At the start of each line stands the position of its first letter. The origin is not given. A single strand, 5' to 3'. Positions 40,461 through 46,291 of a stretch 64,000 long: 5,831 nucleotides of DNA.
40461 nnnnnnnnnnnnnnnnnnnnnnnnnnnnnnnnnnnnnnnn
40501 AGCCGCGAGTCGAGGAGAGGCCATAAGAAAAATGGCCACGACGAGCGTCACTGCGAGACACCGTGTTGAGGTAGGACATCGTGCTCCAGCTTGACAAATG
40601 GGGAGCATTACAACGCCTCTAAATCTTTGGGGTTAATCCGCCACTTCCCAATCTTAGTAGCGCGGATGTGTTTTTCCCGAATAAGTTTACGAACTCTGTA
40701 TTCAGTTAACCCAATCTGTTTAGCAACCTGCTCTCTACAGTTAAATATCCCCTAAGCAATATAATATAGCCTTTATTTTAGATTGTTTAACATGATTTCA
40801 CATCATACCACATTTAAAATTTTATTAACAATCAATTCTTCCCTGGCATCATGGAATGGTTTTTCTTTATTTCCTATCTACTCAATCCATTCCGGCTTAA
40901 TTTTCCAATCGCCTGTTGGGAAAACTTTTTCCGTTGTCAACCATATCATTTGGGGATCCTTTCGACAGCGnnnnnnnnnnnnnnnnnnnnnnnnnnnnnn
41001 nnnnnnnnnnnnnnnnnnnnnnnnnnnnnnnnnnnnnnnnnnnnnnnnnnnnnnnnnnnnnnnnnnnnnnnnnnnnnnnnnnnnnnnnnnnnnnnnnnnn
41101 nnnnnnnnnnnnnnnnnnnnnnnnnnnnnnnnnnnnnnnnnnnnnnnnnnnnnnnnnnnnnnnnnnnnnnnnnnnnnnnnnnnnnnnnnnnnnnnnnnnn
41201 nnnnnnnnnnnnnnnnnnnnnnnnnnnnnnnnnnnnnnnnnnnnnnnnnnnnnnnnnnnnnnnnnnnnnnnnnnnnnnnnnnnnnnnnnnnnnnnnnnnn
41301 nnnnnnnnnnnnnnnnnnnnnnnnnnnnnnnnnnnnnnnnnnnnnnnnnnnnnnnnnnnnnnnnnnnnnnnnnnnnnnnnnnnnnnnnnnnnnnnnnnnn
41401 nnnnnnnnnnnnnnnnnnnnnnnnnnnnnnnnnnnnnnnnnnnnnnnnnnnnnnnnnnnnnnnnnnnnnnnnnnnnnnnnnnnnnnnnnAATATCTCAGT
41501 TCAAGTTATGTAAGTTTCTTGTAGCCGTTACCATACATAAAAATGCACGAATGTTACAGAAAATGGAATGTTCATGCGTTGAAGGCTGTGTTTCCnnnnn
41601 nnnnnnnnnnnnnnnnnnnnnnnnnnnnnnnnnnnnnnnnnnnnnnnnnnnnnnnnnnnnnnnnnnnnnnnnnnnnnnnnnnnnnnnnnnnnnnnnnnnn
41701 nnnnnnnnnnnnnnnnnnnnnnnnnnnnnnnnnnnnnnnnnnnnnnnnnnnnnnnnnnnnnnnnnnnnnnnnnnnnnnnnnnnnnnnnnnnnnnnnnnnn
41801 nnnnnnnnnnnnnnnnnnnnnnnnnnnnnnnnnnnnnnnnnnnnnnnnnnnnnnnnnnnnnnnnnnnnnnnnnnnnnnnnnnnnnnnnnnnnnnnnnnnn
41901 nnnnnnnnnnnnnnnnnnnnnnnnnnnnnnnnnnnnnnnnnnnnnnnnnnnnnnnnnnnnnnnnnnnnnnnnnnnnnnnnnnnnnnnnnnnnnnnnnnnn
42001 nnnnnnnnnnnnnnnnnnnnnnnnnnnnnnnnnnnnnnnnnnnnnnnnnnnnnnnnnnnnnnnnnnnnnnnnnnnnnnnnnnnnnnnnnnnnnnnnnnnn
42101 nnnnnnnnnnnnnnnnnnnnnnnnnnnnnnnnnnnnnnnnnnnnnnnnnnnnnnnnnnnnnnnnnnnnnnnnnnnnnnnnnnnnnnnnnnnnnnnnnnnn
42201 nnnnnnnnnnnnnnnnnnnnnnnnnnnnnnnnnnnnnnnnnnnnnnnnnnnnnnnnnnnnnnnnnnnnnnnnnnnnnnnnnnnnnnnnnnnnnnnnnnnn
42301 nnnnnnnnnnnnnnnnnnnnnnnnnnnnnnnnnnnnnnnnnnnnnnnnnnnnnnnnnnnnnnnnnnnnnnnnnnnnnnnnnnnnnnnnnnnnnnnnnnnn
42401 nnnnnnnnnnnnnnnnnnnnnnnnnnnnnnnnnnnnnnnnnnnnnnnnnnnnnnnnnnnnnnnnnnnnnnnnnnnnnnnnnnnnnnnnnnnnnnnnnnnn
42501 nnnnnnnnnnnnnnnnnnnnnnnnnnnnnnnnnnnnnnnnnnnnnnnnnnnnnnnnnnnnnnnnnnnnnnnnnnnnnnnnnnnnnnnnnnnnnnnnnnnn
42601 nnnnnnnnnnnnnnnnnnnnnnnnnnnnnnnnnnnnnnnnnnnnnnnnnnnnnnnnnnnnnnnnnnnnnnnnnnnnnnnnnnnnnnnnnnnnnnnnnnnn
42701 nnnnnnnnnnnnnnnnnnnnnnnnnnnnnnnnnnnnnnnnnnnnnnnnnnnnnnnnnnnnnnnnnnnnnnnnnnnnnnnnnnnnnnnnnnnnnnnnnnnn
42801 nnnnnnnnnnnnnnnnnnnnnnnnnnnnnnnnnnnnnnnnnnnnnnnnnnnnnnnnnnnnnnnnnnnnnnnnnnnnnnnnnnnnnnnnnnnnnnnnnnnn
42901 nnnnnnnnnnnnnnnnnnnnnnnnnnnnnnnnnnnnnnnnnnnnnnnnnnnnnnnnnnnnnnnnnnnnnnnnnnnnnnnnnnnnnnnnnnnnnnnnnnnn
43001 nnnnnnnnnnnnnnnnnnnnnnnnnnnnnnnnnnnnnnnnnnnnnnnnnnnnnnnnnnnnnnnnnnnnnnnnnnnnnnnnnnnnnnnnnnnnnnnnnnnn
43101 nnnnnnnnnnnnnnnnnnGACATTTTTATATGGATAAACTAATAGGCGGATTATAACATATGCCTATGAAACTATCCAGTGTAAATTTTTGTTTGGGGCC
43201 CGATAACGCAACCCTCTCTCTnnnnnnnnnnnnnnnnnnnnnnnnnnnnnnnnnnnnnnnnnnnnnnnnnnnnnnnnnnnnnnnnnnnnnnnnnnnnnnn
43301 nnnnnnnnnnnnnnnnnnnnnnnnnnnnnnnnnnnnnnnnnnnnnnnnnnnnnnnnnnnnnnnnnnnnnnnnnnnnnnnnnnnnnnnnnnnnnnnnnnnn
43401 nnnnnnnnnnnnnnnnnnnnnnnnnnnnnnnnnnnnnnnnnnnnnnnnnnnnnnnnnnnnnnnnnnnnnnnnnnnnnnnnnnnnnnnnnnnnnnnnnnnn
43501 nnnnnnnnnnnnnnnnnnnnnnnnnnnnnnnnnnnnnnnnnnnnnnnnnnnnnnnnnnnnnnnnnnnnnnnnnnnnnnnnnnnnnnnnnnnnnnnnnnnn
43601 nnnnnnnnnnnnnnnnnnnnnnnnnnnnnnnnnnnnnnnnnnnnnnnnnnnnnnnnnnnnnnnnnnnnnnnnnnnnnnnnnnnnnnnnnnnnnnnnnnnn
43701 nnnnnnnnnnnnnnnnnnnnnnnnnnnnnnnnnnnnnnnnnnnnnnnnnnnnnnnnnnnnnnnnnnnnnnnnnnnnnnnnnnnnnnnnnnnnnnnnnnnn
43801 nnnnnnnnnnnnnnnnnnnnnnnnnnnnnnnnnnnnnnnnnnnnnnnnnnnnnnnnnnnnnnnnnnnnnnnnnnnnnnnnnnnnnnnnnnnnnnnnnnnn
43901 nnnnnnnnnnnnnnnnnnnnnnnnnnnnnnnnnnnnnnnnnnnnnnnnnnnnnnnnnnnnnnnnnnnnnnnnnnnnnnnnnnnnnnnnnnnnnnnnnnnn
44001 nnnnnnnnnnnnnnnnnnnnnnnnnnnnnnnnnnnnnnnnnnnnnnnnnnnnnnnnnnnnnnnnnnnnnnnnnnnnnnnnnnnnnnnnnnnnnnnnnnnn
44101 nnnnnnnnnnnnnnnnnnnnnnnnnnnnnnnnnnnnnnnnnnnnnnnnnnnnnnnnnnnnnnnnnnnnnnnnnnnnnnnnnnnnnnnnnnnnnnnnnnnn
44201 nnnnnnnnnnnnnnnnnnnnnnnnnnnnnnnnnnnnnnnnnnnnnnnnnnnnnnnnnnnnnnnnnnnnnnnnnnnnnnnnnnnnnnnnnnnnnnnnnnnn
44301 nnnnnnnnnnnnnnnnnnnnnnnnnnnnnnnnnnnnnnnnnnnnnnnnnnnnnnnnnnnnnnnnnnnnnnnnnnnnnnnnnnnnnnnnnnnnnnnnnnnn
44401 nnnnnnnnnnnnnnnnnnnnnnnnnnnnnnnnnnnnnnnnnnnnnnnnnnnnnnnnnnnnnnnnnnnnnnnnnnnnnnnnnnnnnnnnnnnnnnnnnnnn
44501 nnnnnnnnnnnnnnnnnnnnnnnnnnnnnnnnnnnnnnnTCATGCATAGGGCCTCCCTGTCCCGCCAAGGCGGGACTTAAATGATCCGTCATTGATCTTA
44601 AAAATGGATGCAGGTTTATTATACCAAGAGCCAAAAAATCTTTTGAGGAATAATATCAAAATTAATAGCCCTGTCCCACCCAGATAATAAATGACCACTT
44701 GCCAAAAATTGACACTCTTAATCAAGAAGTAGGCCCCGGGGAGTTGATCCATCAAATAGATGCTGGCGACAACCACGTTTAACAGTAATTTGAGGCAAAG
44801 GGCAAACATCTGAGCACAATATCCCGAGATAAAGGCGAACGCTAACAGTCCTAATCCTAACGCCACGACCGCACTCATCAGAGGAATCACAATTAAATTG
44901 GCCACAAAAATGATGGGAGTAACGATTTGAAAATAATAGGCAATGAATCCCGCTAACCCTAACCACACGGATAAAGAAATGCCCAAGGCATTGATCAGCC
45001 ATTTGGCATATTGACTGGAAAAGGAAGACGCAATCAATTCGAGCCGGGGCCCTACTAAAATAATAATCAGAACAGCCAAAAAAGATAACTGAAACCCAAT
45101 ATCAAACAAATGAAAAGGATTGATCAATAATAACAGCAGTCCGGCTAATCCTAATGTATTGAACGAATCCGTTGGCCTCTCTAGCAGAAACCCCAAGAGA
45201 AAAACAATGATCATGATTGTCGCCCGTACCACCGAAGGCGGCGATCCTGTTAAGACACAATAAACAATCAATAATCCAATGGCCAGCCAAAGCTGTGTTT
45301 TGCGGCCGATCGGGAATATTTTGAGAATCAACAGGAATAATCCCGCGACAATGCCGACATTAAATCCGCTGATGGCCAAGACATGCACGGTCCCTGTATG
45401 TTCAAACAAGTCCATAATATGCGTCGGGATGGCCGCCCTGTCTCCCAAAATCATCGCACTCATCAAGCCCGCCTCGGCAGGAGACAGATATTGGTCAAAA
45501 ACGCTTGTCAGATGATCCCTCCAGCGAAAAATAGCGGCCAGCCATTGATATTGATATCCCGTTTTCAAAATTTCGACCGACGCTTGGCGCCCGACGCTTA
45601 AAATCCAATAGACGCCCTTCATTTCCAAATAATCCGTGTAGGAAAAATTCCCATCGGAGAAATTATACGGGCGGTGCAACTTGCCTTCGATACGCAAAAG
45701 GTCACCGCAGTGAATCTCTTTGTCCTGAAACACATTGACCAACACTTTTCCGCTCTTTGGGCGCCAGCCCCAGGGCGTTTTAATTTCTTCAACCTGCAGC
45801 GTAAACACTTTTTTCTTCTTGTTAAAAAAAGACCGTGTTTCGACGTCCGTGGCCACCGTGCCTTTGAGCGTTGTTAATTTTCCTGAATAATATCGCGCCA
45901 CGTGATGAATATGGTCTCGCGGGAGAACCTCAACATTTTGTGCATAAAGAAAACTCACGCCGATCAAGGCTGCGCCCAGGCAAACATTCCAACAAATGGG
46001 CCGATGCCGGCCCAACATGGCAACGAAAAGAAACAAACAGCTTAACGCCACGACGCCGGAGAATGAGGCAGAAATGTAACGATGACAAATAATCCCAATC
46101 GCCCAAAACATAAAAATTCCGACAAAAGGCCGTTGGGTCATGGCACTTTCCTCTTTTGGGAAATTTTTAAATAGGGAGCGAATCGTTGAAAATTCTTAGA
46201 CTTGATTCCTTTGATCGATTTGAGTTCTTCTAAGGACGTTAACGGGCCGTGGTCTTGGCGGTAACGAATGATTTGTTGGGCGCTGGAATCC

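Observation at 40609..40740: Start-less excisionase-like HTH ORF joined TAATG to the giant gene start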

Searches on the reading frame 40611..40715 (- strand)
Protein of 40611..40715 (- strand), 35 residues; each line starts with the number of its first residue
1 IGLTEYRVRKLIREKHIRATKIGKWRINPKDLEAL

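Call 14: search_protein_families(library=pfam, proteins=[window:40611-40715:-], max_evalue=10)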
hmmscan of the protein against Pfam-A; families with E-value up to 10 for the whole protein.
seq(35 aa): 1 family
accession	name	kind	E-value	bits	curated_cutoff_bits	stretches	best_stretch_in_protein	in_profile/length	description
PF12728.13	HTH_17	-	4.8e-07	30.4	27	1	2-34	12-45/51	Helix-turn-helix domain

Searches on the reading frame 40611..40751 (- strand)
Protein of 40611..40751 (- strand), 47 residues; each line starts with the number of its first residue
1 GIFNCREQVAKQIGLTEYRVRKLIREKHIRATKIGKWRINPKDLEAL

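Call 9: search_protein_families(library=pfam, proteins=[window:40611-40751:-], max_evalue=1)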
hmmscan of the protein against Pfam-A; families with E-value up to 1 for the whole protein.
seq(47 aa): 2 families
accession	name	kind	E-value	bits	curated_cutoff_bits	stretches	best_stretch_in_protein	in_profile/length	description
PF12728.13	HTH_17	-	1.9e-08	34.9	27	1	7-46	5-45/51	Helix-turn-helix domain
PF21531.3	Rv2175c_wHTH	-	0.0087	16.5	27.1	1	8-33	20-45/57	DNA-binding protein Rv2175c, wHTH domain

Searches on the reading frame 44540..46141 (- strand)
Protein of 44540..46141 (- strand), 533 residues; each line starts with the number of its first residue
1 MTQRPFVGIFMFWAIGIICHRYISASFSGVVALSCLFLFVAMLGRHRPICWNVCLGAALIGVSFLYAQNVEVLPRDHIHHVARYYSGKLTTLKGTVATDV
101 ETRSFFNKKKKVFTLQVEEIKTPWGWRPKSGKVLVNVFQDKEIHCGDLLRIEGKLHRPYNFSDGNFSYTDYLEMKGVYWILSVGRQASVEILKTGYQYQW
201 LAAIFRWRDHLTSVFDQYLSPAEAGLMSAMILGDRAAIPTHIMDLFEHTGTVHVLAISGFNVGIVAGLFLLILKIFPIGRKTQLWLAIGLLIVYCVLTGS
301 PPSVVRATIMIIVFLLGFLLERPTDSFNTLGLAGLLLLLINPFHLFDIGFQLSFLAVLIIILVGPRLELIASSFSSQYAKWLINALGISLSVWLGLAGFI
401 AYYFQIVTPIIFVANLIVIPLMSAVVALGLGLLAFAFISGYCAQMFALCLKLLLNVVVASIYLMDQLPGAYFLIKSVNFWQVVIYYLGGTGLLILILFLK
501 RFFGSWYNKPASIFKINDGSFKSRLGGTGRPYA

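Call 81: search_solved_structures(query=window:44540-46141:-, max_evalue=0.01)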
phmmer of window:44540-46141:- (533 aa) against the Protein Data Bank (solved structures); distinct sequences matched with E-value up to 0.01: 5.
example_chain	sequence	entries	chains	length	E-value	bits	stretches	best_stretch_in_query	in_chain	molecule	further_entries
30bt_A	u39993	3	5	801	1.9e-36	129.1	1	4-488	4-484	Beta-lactamase-like domain | ComEC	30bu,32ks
9vc6_A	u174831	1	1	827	1.3e-21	80.1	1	144-465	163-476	Competence protein ComEC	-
9vc9_A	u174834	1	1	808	1.2e-12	50.5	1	199-437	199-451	Dna internalization-related competence protein rec2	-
9vcb_A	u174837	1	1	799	2e-09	39.9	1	208-427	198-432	DNA internalization-related competence protein ComEC/Rec2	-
9vcf_A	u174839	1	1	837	2.4e-09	39.7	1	208-427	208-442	DNA internalization-related competence protein ComEC/Rec2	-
